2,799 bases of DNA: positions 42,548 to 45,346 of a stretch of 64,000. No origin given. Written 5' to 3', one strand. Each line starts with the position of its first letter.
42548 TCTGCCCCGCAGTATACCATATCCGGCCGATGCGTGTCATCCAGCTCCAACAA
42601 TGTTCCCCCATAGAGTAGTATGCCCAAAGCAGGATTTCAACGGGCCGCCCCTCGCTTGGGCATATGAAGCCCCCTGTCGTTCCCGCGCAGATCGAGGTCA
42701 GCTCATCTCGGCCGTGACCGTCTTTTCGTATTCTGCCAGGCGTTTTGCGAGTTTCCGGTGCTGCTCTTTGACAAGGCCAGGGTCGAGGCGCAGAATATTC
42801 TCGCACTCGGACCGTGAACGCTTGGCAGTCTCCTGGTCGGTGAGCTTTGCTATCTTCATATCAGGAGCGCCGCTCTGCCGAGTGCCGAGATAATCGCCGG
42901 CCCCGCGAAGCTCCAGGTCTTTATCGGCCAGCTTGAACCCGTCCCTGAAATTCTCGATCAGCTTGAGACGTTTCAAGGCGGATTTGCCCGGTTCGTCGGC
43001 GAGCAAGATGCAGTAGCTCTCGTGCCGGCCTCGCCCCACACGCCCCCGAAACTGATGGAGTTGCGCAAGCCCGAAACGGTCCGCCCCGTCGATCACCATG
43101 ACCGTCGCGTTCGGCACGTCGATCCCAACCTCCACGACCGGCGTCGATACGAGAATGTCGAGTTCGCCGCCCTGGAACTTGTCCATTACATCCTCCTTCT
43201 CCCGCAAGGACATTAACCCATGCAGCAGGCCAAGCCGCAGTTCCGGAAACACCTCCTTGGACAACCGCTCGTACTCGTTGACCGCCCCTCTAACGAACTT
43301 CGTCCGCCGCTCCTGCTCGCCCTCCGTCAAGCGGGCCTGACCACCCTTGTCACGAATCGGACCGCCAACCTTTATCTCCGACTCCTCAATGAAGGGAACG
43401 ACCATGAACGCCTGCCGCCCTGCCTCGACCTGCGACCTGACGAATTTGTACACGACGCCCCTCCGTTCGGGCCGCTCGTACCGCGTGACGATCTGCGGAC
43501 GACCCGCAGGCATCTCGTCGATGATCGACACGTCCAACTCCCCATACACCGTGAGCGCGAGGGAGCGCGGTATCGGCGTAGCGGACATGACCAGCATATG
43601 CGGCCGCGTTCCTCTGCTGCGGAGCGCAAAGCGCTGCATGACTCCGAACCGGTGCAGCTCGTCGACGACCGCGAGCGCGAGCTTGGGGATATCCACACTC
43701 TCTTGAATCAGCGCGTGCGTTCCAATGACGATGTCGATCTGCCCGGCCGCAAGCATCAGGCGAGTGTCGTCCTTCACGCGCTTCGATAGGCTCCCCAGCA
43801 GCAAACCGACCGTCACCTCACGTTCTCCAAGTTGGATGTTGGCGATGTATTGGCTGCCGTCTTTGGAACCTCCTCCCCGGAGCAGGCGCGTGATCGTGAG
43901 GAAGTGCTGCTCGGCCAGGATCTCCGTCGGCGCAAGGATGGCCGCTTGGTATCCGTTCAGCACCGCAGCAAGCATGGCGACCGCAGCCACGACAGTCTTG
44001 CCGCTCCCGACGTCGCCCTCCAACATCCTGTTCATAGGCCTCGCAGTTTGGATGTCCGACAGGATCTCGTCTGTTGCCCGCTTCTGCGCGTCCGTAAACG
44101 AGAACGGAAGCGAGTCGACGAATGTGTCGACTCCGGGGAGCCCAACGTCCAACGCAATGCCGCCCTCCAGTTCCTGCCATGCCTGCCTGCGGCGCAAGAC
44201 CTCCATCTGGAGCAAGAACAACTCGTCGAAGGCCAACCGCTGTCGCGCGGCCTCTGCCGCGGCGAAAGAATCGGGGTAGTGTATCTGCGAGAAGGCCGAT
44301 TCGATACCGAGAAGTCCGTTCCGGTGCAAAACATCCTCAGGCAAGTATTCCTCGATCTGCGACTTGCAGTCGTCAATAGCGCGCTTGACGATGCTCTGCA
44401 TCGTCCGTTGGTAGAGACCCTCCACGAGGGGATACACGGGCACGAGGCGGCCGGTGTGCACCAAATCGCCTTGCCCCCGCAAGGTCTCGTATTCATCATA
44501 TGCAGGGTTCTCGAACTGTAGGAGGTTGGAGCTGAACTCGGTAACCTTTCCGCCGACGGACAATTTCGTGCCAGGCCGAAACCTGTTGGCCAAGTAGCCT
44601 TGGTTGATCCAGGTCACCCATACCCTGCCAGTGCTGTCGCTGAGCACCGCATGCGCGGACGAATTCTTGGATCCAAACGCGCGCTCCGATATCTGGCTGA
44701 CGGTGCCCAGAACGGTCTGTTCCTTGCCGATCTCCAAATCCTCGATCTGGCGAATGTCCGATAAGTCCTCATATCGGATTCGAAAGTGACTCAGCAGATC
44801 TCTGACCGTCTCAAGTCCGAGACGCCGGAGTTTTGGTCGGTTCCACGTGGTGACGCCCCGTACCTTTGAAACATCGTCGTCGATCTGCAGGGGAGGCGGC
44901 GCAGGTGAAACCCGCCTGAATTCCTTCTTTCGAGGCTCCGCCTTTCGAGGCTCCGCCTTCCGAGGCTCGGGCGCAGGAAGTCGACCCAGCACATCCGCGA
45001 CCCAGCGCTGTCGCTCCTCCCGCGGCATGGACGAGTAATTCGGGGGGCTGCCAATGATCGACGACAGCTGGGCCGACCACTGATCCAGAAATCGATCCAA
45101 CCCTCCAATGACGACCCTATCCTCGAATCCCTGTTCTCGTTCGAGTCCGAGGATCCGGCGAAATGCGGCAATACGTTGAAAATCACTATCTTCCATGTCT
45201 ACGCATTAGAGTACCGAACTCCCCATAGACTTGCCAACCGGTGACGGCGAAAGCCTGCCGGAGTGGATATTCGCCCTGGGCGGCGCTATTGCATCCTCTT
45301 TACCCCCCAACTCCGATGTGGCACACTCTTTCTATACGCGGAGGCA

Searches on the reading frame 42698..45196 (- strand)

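Call 50: search_protein_families(library=pfam, proteins=[window:42698-45196:-], max_evalue=0.0001)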
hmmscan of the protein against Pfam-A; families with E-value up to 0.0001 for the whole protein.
window:42698-45196:- (832 aa): 5 families
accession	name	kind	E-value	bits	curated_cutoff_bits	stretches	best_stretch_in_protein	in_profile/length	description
PF17191.10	RecG_wedge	-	1.6e-20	73.8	23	1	120-274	13-159/162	RecG wedge domain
PF00270.35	DEAD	-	2.6e-20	73.3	26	1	368-545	1-163/167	DEAD/DEAH box helicase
PF00271.37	Helicase_C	-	1.1e-17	64.6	23.5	1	648-722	38-108/110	Helicase conserved C-terminal domain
PF19833.4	RecG_dom3_C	-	5.8e-11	42.7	26.8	1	752-826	3-79/87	ATP-dependent DNA helicase RecG, domain 3, C-terminal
PF04851.21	ResIII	-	2.4e-08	34.5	22.5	1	366-541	3-162/164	Type III restriction enzyme, res subunit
